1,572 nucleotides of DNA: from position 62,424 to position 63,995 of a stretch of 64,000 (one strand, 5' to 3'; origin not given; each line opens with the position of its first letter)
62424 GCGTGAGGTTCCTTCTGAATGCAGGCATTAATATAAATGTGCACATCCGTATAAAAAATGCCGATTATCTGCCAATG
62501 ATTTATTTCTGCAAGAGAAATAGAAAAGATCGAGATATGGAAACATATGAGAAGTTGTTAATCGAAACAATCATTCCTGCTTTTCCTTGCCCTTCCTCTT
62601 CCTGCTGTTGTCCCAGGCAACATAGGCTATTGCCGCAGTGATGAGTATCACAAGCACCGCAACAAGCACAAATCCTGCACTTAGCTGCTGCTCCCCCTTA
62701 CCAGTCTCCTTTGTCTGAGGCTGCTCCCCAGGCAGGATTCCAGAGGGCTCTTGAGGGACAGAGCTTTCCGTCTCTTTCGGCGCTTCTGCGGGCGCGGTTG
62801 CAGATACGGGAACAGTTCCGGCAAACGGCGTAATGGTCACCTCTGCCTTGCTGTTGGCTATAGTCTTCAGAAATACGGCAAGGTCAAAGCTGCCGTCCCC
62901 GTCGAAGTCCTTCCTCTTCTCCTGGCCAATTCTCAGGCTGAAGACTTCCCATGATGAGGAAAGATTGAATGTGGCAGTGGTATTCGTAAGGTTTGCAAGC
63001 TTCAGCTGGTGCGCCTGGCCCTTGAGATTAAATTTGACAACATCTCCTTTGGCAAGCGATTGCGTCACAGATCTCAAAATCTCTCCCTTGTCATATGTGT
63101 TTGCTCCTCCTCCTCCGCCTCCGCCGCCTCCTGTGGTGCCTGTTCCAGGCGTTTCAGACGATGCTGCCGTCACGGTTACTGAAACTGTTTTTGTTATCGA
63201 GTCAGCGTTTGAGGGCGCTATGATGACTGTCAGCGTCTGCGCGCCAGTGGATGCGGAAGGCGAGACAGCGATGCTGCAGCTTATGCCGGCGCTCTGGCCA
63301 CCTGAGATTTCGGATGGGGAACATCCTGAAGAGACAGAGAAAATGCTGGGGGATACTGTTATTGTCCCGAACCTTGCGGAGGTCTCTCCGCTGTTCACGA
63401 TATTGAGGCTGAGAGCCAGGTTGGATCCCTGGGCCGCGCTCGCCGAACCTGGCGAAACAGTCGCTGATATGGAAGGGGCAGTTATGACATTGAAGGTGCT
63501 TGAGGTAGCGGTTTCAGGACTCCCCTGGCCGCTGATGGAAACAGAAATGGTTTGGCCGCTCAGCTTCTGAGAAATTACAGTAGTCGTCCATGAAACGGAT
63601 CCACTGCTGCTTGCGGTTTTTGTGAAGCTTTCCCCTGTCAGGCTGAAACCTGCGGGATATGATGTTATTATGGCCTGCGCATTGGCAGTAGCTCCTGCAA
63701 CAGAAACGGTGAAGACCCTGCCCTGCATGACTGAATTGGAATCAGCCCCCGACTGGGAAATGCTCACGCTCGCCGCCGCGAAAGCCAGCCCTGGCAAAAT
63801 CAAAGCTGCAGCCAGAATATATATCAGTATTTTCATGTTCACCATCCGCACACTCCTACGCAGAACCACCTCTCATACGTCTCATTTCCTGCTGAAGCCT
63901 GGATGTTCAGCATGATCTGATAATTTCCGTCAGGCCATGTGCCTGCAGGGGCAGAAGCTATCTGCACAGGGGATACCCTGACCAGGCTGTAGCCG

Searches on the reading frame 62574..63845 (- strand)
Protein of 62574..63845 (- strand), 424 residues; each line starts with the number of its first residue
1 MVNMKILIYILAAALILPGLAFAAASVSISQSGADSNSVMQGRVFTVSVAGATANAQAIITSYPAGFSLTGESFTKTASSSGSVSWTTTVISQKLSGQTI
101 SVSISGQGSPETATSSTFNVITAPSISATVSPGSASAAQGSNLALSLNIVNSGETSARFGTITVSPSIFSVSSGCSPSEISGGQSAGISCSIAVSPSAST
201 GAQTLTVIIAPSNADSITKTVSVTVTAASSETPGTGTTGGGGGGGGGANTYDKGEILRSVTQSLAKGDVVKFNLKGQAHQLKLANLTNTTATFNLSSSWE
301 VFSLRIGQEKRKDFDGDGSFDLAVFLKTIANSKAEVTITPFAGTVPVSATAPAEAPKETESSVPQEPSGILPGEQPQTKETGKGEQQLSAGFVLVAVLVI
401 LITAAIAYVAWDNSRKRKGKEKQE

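Call 85: find_encoding_contigs(protein=window:62574-63845:-, flank=10000, max_places=2)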
Protein window:62574-63845:- (424 aa): 6 contigs read that carry it; 2 places shown.
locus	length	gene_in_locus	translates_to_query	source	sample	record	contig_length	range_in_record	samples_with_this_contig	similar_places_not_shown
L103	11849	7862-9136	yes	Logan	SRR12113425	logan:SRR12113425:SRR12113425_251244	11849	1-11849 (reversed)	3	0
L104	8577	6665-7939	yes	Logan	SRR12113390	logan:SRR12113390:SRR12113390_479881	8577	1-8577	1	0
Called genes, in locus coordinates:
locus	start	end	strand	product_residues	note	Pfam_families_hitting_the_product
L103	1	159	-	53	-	?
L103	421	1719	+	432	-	-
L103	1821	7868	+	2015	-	PF01835:MG2 (faint)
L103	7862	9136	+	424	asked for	-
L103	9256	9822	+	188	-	PF14464:Prok-JAB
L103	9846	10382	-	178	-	-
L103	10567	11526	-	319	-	-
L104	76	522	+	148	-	-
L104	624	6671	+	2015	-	PF01835:MG2 (faint)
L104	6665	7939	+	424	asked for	-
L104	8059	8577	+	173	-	?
